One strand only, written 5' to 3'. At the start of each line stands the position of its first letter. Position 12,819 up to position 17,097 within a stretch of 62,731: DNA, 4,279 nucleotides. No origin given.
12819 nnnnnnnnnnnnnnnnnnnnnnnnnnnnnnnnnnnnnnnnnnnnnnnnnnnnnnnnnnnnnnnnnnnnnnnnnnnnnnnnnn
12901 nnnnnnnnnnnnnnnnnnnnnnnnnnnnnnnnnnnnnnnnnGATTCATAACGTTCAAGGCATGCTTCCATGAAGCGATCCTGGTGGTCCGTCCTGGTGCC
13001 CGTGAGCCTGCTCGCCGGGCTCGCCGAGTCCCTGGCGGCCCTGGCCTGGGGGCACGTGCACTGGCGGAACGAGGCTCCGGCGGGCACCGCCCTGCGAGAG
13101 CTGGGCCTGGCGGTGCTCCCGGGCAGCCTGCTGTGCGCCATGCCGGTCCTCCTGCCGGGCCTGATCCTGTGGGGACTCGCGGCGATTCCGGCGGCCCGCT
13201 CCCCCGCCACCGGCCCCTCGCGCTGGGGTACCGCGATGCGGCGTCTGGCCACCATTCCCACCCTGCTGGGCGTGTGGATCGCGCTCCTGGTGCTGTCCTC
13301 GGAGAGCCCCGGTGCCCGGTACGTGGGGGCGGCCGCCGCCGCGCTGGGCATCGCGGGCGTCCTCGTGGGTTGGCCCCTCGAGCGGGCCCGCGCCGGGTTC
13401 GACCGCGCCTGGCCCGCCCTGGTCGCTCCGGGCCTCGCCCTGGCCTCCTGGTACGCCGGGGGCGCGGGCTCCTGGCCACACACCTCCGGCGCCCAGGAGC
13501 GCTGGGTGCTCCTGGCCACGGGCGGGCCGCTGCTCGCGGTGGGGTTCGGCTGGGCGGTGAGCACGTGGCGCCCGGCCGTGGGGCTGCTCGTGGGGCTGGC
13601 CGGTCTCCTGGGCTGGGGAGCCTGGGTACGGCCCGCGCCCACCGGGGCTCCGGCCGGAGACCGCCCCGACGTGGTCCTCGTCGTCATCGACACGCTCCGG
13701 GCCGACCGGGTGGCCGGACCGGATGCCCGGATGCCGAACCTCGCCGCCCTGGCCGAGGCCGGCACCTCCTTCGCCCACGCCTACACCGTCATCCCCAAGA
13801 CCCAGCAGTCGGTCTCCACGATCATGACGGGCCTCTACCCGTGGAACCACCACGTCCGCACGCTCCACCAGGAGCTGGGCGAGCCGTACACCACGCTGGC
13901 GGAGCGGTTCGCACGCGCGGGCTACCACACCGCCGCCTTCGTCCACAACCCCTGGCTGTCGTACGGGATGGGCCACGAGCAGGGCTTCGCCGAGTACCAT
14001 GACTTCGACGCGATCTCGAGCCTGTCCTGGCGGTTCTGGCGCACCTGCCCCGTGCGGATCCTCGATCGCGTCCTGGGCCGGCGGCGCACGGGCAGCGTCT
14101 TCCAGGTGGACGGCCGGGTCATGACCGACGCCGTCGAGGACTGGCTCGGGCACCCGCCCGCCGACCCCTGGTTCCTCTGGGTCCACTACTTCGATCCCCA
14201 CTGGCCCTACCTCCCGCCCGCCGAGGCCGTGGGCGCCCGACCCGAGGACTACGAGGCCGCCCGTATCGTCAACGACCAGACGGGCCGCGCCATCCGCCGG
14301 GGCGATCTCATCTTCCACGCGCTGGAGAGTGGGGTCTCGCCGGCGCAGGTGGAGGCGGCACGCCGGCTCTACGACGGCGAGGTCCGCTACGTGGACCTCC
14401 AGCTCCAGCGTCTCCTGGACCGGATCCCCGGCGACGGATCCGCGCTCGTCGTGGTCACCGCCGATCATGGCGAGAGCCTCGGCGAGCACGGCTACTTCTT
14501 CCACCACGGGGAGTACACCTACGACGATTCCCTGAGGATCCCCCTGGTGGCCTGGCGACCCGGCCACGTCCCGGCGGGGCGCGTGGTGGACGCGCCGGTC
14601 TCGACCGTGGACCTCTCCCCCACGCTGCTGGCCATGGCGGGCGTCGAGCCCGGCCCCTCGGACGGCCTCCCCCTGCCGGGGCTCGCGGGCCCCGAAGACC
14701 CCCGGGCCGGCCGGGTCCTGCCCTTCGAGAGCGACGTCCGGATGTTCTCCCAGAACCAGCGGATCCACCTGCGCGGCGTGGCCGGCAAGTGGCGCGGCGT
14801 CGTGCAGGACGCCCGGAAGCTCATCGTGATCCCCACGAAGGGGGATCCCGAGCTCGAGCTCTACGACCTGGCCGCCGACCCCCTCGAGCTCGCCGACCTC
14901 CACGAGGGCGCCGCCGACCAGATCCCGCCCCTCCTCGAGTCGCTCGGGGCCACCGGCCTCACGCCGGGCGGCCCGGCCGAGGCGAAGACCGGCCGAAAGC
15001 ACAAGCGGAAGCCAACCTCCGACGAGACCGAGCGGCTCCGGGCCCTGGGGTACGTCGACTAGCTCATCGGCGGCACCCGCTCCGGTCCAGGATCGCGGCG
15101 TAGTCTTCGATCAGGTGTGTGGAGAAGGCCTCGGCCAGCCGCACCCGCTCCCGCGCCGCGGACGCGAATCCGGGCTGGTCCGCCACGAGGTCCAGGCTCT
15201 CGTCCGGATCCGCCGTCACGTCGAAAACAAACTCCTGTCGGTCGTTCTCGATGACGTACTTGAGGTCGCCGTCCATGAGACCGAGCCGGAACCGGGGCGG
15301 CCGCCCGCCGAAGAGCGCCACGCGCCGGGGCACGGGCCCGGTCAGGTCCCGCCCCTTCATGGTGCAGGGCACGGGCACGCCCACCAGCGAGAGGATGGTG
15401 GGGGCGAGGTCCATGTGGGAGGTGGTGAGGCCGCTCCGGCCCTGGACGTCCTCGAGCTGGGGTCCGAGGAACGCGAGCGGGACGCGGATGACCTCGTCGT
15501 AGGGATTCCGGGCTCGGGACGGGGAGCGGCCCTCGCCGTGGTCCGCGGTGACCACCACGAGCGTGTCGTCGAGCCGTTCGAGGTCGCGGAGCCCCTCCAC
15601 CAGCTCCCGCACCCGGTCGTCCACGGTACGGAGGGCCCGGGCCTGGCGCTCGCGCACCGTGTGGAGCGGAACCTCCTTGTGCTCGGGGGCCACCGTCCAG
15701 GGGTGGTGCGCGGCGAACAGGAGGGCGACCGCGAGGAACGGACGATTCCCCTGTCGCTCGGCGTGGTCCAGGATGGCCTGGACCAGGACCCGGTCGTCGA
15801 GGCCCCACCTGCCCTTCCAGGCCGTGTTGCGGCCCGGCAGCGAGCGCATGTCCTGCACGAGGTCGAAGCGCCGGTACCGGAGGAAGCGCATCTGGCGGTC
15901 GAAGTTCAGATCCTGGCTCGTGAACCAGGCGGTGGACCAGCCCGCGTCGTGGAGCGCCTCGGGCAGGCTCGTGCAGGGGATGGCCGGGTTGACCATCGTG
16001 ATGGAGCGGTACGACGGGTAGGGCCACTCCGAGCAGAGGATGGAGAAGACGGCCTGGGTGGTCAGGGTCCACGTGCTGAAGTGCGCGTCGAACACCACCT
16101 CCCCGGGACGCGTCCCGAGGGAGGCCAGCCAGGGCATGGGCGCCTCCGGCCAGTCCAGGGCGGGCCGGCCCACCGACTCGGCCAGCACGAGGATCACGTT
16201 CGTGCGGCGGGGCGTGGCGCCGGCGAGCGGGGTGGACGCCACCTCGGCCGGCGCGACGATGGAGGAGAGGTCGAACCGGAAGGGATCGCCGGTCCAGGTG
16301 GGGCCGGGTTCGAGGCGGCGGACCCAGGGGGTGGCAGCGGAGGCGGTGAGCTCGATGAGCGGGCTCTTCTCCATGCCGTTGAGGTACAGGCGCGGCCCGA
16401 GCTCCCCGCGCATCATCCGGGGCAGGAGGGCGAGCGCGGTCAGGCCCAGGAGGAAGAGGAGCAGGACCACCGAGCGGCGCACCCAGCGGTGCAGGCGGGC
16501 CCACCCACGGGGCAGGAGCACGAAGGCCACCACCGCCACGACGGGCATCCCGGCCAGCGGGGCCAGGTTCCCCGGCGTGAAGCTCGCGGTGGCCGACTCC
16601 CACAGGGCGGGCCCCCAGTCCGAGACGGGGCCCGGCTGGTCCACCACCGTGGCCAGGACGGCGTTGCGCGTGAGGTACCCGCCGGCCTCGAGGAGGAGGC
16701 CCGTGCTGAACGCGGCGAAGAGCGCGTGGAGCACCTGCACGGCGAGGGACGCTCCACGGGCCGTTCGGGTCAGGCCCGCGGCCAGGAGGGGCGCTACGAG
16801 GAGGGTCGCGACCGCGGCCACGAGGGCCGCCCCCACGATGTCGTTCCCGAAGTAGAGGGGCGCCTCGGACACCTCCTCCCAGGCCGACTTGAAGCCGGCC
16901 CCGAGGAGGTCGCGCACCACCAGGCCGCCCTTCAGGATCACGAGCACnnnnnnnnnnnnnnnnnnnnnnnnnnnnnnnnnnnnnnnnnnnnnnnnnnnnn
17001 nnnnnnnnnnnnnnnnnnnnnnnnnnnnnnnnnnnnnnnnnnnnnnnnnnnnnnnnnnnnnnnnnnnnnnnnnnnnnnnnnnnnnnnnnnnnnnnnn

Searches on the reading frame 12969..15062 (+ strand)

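Call 81: search_protein_families(library=pfam, proteins=[window:12969-15062:+], max_evalue=0.000001)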
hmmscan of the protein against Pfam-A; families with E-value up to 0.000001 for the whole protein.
window:12969-15062:+ (697 aa): 3 families
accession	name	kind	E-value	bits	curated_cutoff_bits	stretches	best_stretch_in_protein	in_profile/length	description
PF00884.28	Sulfatase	-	3.5e-45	155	25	1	233-559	1-301/301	Sulfatase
PF16347.10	SGSH_C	-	3.1e-11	44.1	29.3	1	505-646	1-133/154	N-sulphoglucosamine sulphohydrolase, C-terminal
PF01663.27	Phosphodiest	-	5.3e-11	43.1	23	1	235-296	1-62/342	Type I phosphodiesterase / nucleotide pyrophosphatase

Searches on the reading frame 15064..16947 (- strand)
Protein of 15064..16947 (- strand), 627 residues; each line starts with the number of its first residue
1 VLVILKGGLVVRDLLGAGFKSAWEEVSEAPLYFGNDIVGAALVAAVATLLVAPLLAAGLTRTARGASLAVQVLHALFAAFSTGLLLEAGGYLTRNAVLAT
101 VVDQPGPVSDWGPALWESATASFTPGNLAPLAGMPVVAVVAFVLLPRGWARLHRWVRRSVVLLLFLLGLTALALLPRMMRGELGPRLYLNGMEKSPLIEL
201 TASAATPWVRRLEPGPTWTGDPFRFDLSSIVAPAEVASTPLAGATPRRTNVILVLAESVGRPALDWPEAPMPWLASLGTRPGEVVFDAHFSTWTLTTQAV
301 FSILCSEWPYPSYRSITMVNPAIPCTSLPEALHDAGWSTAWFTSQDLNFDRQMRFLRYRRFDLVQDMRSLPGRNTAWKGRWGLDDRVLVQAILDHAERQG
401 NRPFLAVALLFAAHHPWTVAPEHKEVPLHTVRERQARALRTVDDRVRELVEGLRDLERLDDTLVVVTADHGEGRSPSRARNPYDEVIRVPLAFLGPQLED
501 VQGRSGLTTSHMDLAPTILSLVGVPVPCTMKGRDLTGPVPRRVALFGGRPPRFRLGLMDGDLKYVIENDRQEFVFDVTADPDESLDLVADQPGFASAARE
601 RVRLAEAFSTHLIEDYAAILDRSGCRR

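Call 81: search_protein_families(library=pfam, proteins=[window:15064-16947:-], max_evalue=0.000001)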
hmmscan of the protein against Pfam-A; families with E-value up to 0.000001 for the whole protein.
window:15064-16947:- (627 aa): 1 family
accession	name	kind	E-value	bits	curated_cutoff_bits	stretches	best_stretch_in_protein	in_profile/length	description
PF00884.28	Sulfatase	-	1.7e-32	113.4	25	1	250-524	2-301/301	Sulfatase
